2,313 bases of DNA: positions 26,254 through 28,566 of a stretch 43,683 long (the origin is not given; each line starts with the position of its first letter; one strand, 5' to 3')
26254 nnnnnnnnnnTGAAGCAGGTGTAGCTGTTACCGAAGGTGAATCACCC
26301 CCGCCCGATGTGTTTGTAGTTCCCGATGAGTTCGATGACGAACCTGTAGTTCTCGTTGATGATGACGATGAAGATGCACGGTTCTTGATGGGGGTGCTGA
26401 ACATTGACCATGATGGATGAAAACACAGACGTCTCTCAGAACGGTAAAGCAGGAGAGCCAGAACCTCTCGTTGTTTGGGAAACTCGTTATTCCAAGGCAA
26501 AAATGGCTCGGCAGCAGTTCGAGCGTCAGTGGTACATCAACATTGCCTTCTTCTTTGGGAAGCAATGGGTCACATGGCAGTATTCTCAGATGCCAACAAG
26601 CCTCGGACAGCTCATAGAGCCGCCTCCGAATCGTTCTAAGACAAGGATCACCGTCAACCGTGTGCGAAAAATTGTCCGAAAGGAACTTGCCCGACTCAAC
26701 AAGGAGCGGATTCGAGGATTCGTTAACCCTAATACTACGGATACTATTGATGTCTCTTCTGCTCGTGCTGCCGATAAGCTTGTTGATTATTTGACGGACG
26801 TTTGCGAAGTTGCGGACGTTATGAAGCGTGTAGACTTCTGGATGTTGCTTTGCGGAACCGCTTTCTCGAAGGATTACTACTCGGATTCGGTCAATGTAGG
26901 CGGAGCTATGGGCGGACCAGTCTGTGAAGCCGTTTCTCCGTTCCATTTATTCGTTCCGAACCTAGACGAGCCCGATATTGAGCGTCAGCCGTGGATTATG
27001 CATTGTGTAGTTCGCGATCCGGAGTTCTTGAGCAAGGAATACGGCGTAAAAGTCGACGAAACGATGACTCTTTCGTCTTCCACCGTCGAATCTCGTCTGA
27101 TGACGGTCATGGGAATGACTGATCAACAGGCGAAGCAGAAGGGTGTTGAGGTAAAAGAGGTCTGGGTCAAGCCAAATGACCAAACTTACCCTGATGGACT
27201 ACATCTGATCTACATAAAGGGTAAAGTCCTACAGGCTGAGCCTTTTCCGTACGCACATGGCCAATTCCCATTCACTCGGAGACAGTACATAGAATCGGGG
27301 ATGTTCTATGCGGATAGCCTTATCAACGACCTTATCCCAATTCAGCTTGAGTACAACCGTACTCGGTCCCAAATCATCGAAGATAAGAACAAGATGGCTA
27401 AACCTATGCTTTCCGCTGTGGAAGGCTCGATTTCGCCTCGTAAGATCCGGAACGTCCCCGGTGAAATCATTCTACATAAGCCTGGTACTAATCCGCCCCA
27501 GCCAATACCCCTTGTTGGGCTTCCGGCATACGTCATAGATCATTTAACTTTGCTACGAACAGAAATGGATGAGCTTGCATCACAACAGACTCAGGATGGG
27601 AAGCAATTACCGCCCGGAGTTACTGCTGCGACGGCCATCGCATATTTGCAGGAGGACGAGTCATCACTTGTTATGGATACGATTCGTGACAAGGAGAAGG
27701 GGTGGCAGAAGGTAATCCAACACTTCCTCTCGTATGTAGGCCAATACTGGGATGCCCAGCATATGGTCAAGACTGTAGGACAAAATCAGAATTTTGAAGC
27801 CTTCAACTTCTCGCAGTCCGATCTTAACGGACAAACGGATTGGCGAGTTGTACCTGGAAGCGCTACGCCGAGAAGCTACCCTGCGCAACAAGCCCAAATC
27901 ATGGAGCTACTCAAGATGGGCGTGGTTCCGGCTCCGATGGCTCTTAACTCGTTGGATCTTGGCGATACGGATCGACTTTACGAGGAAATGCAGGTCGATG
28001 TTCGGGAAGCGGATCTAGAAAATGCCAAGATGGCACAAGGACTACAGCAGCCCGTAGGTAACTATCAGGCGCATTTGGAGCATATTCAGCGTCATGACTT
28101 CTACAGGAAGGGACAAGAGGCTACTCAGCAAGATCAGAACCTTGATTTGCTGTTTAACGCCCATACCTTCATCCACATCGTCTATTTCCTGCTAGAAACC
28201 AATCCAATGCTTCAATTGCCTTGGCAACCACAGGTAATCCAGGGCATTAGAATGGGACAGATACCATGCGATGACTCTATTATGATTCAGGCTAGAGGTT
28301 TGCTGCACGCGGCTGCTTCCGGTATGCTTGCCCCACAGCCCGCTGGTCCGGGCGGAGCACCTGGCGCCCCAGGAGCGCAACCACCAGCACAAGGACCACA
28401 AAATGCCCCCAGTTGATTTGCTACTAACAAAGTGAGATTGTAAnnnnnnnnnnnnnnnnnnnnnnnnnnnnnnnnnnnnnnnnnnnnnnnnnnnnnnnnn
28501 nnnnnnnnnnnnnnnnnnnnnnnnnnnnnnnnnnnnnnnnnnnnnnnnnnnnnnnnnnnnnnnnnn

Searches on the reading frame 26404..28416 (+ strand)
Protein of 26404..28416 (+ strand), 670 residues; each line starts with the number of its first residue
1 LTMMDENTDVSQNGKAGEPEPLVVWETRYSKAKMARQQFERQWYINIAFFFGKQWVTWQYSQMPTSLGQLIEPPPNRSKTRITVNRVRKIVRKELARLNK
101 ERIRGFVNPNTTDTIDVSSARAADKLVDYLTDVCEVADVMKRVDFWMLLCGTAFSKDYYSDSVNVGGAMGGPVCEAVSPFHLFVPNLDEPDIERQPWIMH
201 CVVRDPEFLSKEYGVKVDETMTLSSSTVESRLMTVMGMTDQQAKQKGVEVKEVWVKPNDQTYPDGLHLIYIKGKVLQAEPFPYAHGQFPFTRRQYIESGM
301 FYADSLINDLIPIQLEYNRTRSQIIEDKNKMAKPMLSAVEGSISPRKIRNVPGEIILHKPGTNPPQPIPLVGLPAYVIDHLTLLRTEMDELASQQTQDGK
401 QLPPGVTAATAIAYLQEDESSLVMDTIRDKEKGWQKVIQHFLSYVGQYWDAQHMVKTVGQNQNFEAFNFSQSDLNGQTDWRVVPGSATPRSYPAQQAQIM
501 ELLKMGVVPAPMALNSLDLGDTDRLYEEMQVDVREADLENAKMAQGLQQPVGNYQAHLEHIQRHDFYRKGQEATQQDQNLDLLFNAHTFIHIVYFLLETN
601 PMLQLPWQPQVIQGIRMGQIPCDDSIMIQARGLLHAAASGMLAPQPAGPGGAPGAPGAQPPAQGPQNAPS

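Call 6: search_protein_families(library=pfam, proteins=[window:26404-28416:+])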
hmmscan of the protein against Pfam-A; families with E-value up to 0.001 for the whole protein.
window:26404-28416:+ (670 aa): 0 families

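Call 9: search_dna_similar(query=window:26404-28416:+, collection=phages, mode=protein, max_rows=25)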
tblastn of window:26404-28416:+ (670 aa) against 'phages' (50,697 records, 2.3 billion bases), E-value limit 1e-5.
Records with a match: 14; places in all: 14; records where one place covers at least 80% of the query: 3.
Best place of each record, by identity: <60% 14.
By first word of the organism name: Arthrobacter 8; Caudoviricetes 2; Microbacterium 2; Cellulosimicrobium 1; Bacillus 1.
By host as written in the record: Arthrobacter sp. ATCC 21022 8; - 2; Microbacterium paraoxydans NRRL B-14843 2; Cellulosimicrobium sp. 1; Bacillus sp. (in: Bacteria) 1.
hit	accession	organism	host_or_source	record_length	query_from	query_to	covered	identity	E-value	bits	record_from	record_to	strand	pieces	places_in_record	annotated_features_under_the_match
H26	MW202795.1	Caudoviricetes sp.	Manatee Spring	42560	25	551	79%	35.0%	4e-106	360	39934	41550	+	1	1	portal protein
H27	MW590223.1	Cellulosimicrobium phage DS1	Cellulosimicrobium sp.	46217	28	625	89%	28.5%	9e-72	259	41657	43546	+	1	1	hypothetical protein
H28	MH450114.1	Arthrobacter phage Brad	Arthrobacter sp. ATCC 21022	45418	26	544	77%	32.8%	1e-76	273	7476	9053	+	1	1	13: portal protein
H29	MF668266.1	Arthrobacter phage Adat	Arthrobacter sp. ATCC 21022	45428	26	544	77%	32.8%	1e-76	273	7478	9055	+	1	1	portal protein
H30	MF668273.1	Arthrobacter phage GurgleFerb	Arthrobacter sp. ATCC 21022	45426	26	544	77%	32.8%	1e-76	273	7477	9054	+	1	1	portal protein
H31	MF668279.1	Arthrobacter phage Nellie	Arthrobacter sp. ATCC 21022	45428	26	544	77%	32.8%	1e-76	273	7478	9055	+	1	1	portal protein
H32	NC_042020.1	Arthrobacter phage Adat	Arthrobacter sp. ATCC 21022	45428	26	544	77%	32.8%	1e-76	273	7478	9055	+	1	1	portal protein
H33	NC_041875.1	Arthrobacter phage Jasmine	Arthrobacter sp. ATCC 21022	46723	26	544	77%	32.6%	5e-76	271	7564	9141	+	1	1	15: portal protein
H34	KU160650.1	Arthrobacter phage Jasmine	Arthrobacter sp. ATCC 21022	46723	26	544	77%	32.6%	5e-76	271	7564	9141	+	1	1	15: portal protein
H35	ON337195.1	Arthrobacter phage Casserole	Arthrobacter sp. ATCC 21022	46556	26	544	77%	32.6%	1e-75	270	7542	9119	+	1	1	13: portal protein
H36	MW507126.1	Microbacterium phage Shocker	Microbacterium paraoxydans NRRL B-14843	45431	5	563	83%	30.2%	5e-76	271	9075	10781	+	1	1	20: portal protein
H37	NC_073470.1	Microbacterium phage Shocker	Microbacterium paraoxydans NRRL B-14843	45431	5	563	83%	30.2%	5e-76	271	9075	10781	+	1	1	20: portal protein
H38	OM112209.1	Bacillus phage PK1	Bacillus sp. (in: Bacteria)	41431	12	480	70%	19.3%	3e-9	67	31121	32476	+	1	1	none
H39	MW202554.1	Caudoviricetes sp.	Manatee Spring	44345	260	508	37%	26.6%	1e-11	74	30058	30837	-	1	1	portal protein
